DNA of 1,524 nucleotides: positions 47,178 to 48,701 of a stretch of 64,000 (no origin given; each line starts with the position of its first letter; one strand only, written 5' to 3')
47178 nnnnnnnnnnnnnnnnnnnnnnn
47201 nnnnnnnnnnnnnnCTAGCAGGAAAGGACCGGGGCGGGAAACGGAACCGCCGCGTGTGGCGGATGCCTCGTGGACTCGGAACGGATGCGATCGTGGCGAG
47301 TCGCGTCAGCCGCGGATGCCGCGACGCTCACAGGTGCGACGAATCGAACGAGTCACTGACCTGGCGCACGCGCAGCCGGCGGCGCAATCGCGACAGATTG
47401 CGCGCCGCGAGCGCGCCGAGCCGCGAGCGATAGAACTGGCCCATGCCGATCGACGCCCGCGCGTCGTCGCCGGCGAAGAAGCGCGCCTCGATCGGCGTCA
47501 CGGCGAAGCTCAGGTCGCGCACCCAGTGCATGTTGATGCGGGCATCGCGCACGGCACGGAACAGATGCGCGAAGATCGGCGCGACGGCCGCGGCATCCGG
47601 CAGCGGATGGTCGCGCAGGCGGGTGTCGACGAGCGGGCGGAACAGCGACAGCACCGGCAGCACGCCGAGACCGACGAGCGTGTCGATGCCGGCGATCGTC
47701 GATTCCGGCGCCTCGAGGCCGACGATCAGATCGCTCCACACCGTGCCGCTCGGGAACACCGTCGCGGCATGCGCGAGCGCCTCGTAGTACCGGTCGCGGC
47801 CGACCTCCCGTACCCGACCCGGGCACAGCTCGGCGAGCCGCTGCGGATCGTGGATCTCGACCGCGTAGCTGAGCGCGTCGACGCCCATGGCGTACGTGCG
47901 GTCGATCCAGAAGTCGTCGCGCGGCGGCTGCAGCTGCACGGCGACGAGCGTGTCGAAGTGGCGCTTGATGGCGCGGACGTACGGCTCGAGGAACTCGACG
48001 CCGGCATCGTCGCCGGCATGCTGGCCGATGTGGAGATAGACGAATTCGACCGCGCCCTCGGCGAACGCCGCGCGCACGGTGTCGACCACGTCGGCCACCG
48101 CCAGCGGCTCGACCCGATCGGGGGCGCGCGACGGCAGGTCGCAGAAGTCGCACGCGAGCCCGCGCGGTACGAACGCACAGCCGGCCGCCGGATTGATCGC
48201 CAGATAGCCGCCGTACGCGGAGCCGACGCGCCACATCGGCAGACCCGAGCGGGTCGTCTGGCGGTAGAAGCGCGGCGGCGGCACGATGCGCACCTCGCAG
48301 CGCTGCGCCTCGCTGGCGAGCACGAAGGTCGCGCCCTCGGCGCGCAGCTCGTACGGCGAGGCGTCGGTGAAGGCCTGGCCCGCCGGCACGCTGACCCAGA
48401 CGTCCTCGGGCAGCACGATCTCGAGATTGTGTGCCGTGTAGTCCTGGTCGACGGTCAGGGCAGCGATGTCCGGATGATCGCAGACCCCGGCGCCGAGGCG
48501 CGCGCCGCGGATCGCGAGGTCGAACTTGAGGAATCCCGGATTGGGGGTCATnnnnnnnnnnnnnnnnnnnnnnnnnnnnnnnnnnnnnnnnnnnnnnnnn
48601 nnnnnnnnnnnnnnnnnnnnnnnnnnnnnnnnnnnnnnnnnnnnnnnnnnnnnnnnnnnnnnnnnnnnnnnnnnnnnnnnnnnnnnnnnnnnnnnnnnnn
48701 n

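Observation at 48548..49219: Complementary degeneration of two E1-like proteins suggests a heterodimeric bacterial E1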

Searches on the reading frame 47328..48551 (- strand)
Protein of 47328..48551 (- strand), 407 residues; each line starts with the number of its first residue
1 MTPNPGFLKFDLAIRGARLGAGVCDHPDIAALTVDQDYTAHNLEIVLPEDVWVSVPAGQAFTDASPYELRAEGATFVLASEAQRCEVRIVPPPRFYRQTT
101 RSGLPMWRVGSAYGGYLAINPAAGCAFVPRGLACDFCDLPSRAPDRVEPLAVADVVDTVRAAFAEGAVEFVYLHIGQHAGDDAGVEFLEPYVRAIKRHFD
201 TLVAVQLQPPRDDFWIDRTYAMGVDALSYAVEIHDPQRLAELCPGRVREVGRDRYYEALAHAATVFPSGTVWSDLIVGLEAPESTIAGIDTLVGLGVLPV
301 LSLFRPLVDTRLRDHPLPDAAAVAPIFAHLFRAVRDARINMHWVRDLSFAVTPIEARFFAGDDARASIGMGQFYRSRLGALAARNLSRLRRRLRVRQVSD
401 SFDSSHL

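Call 6: search_protein_families(library=pfam, proteins=[window:47328-48551:-], max_evalue=0.01)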
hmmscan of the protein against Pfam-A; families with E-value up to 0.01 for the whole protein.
window:47328-48551:- (407 aa): 1 family
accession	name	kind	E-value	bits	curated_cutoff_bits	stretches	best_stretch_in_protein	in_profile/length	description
PF04055.27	Radical_SAM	-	4.6e-05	24.1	29.5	1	132-278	9-151/166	Radical SAM superfamily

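Call 7: search_protein_families(library=ncbifam, proteins=[window:47328-48551:-], max_evalue=0.01)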
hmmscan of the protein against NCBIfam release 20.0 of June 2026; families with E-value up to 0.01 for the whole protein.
window:47328-48551:- (407 aa): 2 families
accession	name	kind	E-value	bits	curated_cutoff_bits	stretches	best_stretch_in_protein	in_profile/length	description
NF045502.1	variant_rSAM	domain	1.1e-48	166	125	1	46-324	51-345/357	radical SAM protein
TIGR04043.1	rSAM_MSMEG_0568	hypoth_equivalog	1e-33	116.8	303.7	1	52-340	38-333/354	MSMEG_0568 family radical SAM protein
